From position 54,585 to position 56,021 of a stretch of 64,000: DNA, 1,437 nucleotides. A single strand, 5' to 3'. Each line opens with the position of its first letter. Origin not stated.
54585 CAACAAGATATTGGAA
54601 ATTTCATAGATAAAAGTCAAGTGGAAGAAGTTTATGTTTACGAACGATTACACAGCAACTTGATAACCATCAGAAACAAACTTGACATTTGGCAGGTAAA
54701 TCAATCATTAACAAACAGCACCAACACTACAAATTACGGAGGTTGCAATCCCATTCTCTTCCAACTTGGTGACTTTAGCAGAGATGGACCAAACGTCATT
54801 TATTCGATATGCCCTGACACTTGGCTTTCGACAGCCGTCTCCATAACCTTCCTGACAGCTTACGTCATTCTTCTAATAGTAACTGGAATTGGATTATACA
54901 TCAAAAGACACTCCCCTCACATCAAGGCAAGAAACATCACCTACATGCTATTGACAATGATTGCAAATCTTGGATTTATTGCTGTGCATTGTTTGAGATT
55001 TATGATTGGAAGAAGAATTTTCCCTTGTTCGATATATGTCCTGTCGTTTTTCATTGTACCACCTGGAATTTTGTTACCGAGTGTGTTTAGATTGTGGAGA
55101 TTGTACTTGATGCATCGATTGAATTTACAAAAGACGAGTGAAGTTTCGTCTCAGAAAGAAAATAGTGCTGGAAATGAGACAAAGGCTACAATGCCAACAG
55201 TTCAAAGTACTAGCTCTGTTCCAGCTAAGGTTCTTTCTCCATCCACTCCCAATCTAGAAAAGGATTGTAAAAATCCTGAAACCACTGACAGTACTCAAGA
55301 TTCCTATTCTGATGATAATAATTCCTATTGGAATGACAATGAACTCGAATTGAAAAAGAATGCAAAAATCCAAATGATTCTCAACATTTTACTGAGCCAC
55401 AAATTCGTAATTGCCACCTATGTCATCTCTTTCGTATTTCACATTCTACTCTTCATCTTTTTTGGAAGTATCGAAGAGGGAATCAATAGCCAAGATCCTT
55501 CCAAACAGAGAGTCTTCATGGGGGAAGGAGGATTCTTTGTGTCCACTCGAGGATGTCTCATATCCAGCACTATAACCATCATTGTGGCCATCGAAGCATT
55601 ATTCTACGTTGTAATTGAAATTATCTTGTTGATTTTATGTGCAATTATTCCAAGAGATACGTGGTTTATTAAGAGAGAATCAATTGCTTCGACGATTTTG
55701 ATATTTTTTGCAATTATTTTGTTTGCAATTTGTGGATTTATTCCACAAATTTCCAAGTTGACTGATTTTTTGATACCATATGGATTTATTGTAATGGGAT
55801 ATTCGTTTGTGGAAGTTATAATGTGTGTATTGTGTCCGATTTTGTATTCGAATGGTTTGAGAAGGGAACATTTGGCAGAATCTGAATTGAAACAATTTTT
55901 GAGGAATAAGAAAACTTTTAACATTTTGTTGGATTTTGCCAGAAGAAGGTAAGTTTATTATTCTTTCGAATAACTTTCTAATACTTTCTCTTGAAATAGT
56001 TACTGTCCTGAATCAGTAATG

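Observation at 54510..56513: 7TM receptor with C-terminal RGS domain (AtRGS1-like architecture), revealed only after splicing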

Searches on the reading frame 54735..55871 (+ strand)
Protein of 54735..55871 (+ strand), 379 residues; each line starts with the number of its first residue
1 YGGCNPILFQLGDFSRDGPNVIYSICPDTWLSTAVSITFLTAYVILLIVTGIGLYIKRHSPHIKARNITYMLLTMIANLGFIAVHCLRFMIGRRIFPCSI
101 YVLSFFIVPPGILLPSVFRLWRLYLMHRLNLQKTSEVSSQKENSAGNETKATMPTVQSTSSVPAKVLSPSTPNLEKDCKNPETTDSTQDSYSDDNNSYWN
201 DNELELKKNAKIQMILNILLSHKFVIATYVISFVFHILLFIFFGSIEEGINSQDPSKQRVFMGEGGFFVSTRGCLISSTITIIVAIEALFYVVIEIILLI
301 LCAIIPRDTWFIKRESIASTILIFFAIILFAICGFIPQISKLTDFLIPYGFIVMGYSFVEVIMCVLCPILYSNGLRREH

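Call 24: find_homologous_proteins(query=A3, max_evalue=0.001)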
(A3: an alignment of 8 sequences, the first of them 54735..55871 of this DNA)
Query A3 (8 sequences) (379 aa, profile of the alignment): 8 proteins with E <= 0.001 among 8000 candidates.
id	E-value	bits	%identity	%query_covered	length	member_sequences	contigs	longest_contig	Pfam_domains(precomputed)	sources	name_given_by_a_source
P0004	4.7e-178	611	44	99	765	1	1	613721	-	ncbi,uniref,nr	ncbi:hypothetical protein C9374_006186 [Naegleria lovaniensis]|uniref:RGS domain-containing protein 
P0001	6.4e-163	561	100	100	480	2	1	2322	-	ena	-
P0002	1.4e-155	537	65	96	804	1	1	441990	PF00615.25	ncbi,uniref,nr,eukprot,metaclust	ncbi:predicted protein [Naegleria gruberi]|uniref:Predicted protein n=1 Tax=Naegleria gruberi TaxID=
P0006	1.6e-153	530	40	98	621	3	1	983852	PF00615.25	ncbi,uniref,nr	ncbi:hypothetical protein FDP41_010728 [Naegleria fowleri]|uniref:RGS domain-containing protein n=1 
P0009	7.5e-141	488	41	34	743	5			PF00615.25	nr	nr:unnamed protein product [Naegleria fowleri]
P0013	6.2e-97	343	31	97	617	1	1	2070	-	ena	-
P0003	2.0e-96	342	58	63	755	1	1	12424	PF00615.25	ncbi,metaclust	ncbi:predicted protein, partial [Naegleria gruberi]|metaclust:status=active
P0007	4.8e-49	186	64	35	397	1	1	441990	PF00615.25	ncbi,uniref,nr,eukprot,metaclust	ncbi:predicted protein [Naegleria gruberi]|uniref:Predicted protein n=1 Tax=Naegleria gruberi TaxID=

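Call 33: predict_structure(alignment_id=A3)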
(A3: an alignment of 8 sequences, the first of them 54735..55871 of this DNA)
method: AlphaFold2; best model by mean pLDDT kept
length: 379 residues; sequences in the alignment: 8
mean_pLDDT: 68.5   pTM: 0.63
mean pLDDT of the five models: 68.5, 67.7, 64.6, 64.2, 62.5
residues with pLDDT >= 90: 21; 70-90: 206; 50-70: 73; < 50: 79
segments of 3 or more residues with pLDDT < 50: 1-27, 147-196
pLDDT, mean of each block of 10 residues (from residue 1): 40 39 46 85 94 89 81 88 85 74 74 79 82 70 53 32 32 28 27 46 68 79 84 85 80 63 56 66 82 88 75 82 84 71 58 83 89 66
secondary structure, 60 per line:
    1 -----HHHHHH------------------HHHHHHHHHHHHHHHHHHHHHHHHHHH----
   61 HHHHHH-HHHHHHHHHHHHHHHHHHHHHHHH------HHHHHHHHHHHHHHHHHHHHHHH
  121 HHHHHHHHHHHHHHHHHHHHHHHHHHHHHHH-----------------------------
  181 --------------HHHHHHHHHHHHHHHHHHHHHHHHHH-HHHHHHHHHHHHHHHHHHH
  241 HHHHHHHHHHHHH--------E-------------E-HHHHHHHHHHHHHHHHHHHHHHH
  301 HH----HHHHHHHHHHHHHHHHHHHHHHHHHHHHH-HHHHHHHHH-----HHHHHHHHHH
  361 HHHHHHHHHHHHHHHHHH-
elements in order: H6-11 H30-56 H61-66 H68-91 H98-151 H195-220 H222-253 H278-302 H307-335 H337-345 H351-378

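Call 37: fold_search(model_id=the predicted structure, library=pdb)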
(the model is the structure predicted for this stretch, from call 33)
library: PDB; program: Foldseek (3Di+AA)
matches with E <= 10: 625; with E <= 0.001: 0
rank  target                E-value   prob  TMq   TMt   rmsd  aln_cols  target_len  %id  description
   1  4or2_A                1.1e-02  1.00  0.41  0.43  11.2       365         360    9  Human class C G protein-coupled metabotropic glutamate receptor 1 in complex with a negative allosteric modulator (released 2014-03-19)
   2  7she_B                1.5e-02  1.00  0.40  0.30  10.3       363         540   12  Cryo-EM structure of human GPR158 (released 2021-12-01)
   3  4or2_B                1.8e-02  1.00  0.42  0.43  11.2       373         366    9  Human class C G protein-coupled metabotropic glutamate receptor 1 in complex with a negative allosteric modulator (released 2014-03-19)
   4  6yvr_AAA              2.1e-02  1.00  0.38  0.32  10.3       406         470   12  Crystal structure of the neurotensin receptor 1 in complex with the peptide full agonist NTS8-13 (released 2021-02-10)
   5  8t7h_A                4.3e-02  1.00  0.40  0.21  10.7       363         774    8  Quis-bound intermediate mGlu5 (released 2023-10-11)
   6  7shf_B                4.3e-02  1.00  0.43  0.54  10.8       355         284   11  Cryo-EM structure of GPR158 coupled to the RGS7-Gbeta5 complex (released 2021-12-01)
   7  7fd8_A                4.7e-02  1.00  0.37  0.21   7.6       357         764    8  Thermostabilised full length human mGluR5-5M bound with L-quisqualic acid (released 2021-09-08)
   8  7she_A                5.2e-02  1.00  0.40  0.30  10.1       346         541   10  Cryo-EM structure of human GPR158 (released 2021-12-01)
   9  8wg9_B                5.9e-02  1.00  0.39  0.21  11.2       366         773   10  mGlu2-mGlu4 heterodimer bound mGlu4 agonist E7P (released 2024-11-27)
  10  8jd5_2                5.9e-02  1.00  0.38  0.20  11.3       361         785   10  Cryo-EM structure of Gi1-bound mGlu2-mGlu4 heterodimer (released 2023-06-21)
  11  7e9g_R                6.2e-02  1.00  0.46  0.24  10.2       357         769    9  Cryo-EM structure of Gi-bound metabotropic glutamate receptor mGlu2 (released 2021-06-23)
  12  9mdu_A                6.2e-02  0.98  0.37  0.47   7.9       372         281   11  Human CXCR4 tetramer (released 2025-09-10)
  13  6z4v_AAA              6.2e-02  0.97  0.36  0.31   9.0       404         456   10  Crystal structure of the neurotensin receptor 1 (NTSR1-H4bmx) in complex with NTS8-13 (released 2021-02-10)
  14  8e9x_A                7.1e-02  1.00  0.43  0.57   8.7       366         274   12  CryoEM structure of miniGo-coupled hM4Di in complex with DCZ (released 2022-11-30)
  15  5n2s                  7.1e-02  0.97  0.36  0.36   9.4       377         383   10  Crystal structure of stabilized A1 receptor in complex with PSB36 at 3.3A resolution (released 2017-07-26)
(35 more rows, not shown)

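Call 38: search_protein_representatives(alignment_id=A3)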
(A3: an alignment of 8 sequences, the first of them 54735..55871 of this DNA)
Query: 8 sequences, 420 profile positions. Proteins with E-value up to 0.001 (for the whole library): 226; up to 1e-10: 139; up to 1e-30: 87. The best 150 are listed.
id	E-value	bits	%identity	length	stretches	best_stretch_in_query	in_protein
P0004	1.5e-178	610.6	-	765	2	2-419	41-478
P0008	1.7e-167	574.2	-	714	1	2-419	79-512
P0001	2.0e-163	560.7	-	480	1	2-414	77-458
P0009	2.4e-141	488.0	-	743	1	2-419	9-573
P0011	1.9e-136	471.9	-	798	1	2-414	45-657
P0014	1.3e-134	465.8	-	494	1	3-412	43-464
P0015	2.4e-134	464.9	-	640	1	3-418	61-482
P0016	4.2e-121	421.3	-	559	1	3-411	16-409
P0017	2.5e-118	412.2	-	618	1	2-418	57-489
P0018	5.8e-116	404.4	-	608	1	2-416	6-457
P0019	4.2e-112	391.6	-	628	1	2-419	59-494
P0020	4.9e-112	391.4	-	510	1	65-414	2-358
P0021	6.2e-106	371.3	-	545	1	3-418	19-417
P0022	2.6e-105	369.3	-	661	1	2-414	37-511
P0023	5.9e-102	358.2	-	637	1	2-414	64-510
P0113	2.3e-20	89.5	-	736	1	211-415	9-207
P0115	1.3e-19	87.0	-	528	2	27-143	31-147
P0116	3.4e-19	85.6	-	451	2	26-143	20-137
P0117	4.6e-19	85.2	-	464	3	32-137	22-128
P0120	1.2e-18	83.8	-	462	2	40-141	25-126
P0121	3.6e-17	78.9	-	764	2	27-129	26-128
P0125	4.1e-16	75.4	-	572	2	32-141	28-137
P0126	6.0e-16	74.9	-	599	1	31-143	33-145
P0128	1.1e-15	74.1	-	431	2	44-147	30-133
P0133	1.2e-13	67.3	-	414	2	34-132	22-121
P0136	2.1e-13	66.5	-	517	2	28-159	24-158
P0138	9.2e-13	64.4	-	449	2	32-136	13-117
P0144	1.7e-10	56.9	-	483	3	30-142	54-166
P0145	2.0e-10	56.7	-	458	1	29-134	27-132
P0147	2.4e-10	56.5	-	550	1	28-365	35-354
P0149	7.1e-10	54.9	-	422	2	34-136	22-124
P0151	9.5e-10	54.5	-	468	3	29-143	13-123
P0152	1.6e-09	53.7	-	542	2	227-391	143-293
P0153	2.3e-09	53.2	-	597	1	27-278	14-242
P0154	3.0e-09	52.8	-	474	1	157-358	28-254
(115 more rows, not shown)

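Call 45: search_protein_families(library=pfam, proteins=[P0117, P0120, P0121, P0125, P0126, P0128, P0133, P0136, P0138, P0144], max_evalue=0.01)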
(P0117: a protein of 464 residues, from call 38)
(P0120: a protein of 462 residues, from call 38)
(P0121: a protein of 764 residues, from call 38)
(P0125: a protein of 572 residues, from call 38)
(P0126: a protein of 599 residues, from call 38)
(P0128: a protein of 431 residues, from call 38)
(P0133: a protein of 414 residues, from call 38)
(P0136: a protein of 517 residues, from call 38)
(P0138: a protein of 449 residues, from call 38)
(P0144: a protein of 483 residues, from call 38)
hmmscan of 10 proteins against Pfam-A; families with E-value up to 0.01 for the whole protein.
P0117 (464 aa): 1 family
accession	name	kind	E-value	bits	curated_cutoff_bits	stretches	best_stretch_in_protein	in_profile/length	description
PF00615.24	RGS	-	0.01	16.7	23.9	0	317-443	2-116/117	Regulator of G protein signaling domain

P0120 (462 aa): 1 family
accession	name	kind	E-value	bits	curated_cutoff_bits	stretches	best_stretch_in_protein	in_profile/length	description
PF00615.24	RGS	-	2.7e-09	37.9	23.9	1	308-405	5-94/117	Regulator of G protein signaling domain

P0121 (764 aa): 0 families

P0125 (572 aa): 1 family
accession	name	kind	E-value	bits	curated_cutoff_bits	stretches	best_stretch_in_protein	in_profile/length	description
PF00615.24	RGS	-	9e-17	62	23.9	2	313-389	2-72/117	Regulator of G protein signaling domain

P0126 (599 aa): 1 family
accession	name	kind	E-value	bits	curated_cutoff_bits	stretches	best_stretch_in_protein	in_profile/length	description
PF00615.24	RGS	-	2.6e-13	50.8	23.9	1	318-389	4-71/117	Regulator of G protein signaling domain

P0128 (431 aa): 2 families
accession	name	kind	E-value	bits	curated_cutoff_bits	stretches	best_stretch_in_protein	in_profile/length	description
PF00615.24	RGS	-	3.3e-10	40.8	23.9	1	308-430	2-112/117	Regulator of G protein signaling domain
PF09128.16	RGS-like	-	0.0037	17.5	27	1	303-428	3-118/191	Regulator of G protein signalling-like domain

P0133 (414 aa): 2 families
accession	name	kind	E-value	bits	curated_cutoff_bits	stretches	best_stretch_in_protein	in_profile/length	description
PF00615.24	RGS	-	6.8e-09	36.6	23.9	1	297-396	4-97/117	Regulator of G protein signaling domain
PF00003.28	7tm_3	-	0.0027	17.9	33.5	1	21-233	9-216/251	7 transmembrane sweet-taste receptor of 3 GCPR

P0136 (517 aa): 1 family
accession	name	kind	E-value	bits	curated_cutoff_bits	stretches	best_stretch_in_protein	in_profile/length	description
PF00615.24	RGS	-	0.0013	19.5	23.9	1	348-412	2-65/117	Regulator of G protein signaling domain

P0138 (449 aa): 1 family
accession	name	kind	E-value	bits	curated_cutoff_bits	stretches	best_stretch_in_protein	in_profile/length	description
PF00615.24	RGS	-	2.7e-14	54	23.9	1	288-361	5-78/117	Regulator of G protein signaling domain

P0144 (483 aa): 2 families
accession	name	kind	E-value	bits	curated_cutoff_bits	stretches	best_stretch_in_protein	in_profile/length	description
PF00615.24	RGS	-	8.5e-12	45.9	23.9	1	347-465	2-116/117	Regulator of G protein signaling domain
PF00003.28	7tm_3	-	0.0057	16.8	33.5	0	59-321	10-249/251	7 transmembrane sweet-taste receptor of 3 GCPR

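Call 46: search_protein_families(library=pfam, proteins=[P0145, P0147, P0149, P0151, P0152, P0153, P0154, P0115, P0116, P0113], max_evalue=0.01)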
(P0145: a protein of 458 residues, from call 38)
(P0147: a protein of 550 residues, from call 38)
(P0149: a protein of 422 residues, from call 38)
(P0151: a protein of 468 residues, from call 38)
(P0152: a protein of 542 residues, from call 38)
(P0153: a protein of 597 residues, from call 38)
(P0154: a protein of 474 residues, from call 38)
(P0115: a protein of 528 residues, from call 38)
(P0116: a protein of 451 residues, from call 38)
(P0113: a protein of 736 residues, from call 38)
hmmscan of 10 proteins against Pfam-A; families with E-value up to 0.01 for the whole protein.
P0145 (458 aa): 2 families
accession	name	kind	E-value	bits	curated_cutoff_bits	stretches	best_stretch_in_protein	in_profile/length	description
PF00615.24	RGS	-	1.4e-14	54.9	23.9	1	325-439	3-115/117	Regulator of G protein signaling domain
PF00003.28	7tm_3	-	2.2e-10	41.1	33.5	1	32-273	9-233/251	7 transmembrane sweet-taste receptor of 3 GCPR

P0147 (550 aa): 5 families
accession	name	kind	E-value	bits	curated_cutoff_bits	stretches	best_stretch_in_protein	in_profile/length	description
PF00615.24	RGS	-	1.2e-21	77.7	23.9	1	425-540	2-117/117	Regulator of G protein signaling domain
PF00003.28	7tm_3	-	6.2e-05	23.2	33.5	1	40-138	9-107/251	7 transmembrane sweet-taste receptor of 3 GCPR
PF01456.22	Mucin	-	0.0044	17.5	34.7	1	135-170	29-64/143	Mucin-like glycoprotein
PF07884.19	VKOR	-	0.0081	16.7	27.5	1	47-119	60-132/134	Vitamin K epoxide reductase family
PF11166.13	DUF2951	-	0.0099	16.5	26.7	0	189-258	19-85/98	Protein of unknown function (DUF2951)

P0149 (422 aa): 1 family
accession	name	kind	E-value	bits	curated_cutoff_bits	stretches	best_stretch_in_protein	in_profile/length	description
PF00615.24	RGS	-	2e-27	96.3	23.9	1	287-399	1-114/117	Regulator of G protein signaling domain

P0151 (468 aa): 3 families
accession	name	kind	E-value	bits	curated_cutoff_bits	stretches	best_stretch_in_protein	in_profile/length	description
PF00615.24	RGS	-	1.5e-12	48.4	23.9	1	304-427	2-116/117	Regulator of G protein signaling domain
PF00003.28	7tm_3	-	8.7e-06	26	33.5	1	13-253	6-220/251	7 transmembrane sweet-taste receptor of 3 GCPR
PF24057.1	DUF7358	-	0.0033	17.6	27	1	86-216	36-163/229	Domain of unknown function (DUF7358)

P0152 (542 aa): 1 family
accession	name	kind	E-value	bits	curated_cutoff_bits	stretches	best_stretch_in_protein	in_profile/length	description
PF00615.24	RGS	-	1.8e-06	28.7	23.9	1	354-421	3-69/117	Regulator of G protein signaling domain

P0153 (597 aa): 2 families
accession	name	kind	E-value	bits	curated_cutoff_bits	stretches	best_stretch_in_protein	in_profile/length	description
PF00615.24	RGS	-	4.5e-16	59.7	23.9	1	371-487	2-115/117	Regulator of G protein signaling domain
PF05545.16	FixQ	-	0.0015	18.9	29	1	249-275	6-32/49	Cbb3-type cytochrome oxidase component FixQ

P0154 (474 aa): 1 family
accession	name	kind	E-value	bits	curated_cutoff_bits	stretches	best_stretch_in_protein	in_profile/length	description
PF00615.24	RGS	-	5.4e-09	36.9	23.9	1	322-457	4-117/117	Regulator of G protein signaling domain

P0115 (528 aa): 0 families

P0116 (451 aa): 1 family
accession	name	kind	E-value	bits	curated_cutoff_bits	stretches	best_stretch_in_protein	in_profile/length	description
PF00615.24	RGS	-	1.9e-13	51.2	23.9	1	327-443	2-116/117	Regulator of G protein signaling domain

P0113 (736 aa): 2 families
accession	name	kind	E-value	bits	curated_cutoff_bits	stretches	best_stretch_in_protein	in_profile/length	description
PF13475.11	DUF4116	-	3.7e-97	318.2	24.9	11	392-440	1-49/49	Domain of unknown function (DUF4116)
PF00615.24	RGS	-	2.5e-09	38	23.9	1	210-292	2-82/117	Regulator of G protein signaling domain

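Call 47: list_cluster_members(proteins=[P0145, P0147, P0151, P0149, P0144, P0133, P0125, P0153, P0120, P0116])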
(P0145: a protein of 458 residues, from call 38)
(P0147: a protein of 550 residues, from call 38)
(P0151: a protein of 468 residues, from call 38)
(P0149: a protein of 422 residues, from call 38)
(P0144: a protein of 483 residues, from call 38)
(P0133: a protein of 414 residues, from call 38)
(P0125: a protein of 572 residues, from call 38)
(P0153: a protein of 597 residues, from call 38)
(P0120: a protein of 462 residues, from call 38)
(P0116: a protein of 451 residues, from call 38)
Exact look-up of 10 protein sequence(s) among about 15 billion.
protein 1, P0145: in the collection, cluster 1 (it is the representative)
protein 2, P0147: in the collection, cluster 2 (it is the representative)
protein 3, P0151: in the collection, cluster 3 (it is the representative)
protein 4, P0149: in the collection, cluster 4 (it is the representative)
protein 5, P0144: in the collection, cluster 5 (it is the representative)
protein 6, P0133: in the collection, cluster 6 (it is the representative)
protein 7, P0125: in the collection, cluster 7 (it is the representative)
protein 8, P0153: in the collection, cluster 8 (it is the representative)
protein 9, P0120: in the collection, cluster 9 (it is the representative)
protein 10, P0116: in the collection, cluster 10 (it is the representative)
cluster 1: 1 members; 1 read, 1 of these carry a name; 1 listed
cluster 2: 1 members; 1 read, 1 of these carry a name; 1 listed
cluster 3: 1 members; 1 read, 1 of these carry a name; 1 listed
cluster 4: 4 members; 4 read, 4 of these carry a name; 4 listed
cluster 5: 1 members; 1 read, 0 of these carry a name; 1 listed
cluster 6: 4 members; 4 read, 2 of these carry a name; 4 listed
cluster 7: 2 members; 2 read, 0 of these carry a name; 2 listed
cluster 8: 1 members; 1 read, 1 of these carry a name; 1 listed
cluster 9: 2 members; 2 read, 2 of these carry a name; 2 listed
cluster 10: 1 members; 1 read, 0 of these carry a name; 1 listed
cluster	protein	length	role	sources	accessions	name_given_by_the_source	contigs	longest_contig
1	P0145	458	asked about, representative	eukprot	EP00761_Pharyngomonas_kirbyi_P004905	gb/GECH01004910.1/.p1 GENE.gb/GECH01004910.1/~~gb/GECH01004910.1/.p1 ORF type:complete ...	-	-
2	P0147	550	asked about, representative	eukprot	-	gene3688-6502_t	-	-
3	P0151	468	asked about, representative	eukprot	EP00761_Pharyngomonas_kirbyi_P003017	gb/GECH01003021.1/.p1 GENE.gb/GECH01003021.1/~~gb/GECH01003021.1/.p1 ORF type:complete ...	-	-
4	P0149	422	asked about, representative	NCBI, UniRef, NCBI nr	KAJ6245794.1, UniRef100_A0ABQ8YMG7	regulator of g protein signaling [Anaeramoeba flamelloides] | Regulator of g protein signaling n=1 Tax=Anaeramoeba flamelloides TaxID=1746091 ...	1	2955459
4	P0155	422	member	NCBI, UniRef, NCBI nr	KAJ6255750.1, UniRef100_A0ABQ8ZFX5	regulator of g protein signaling [Anaeramoeba flamelloides] | Regulator of g protein signaling n=1 Tax=Anaeramoeba flamelloides TaxID=1746091 ...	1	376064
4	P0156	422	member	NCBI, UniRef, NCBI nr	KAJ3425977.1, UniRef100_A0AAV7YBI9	regulator of g protein signaling [Anaeramoeba flamelloides] | Regulator of g protein signaling n=1 Tax=Anaeramoeba flamelloides TaxID=1746091 ...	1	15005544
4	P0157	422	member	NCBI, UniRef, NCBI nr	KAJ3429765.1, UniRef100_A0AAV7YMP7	regulator of g protein signaling [Anaeramoeba flamelloides] | Regulator of g protein signaling n=1 Tax=Anaeramoeba flamelloides TaxID=1746091 ...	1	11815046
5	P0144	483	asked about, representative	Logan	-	-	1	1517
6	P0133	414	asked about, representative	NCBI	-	-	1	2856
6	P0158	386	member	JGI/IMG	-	hypothetical protein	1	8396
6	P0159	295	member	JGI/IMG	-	hypothetical protein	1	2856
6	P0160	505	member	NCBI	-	-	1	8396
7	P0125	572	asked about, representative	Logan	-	-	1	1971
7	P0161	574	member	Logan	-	-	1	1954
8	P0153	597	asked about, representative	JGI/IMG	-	hypothetical protein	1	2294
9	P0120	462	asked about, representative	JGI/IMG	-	hypothetical protein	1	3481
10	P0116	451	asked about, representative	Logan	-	-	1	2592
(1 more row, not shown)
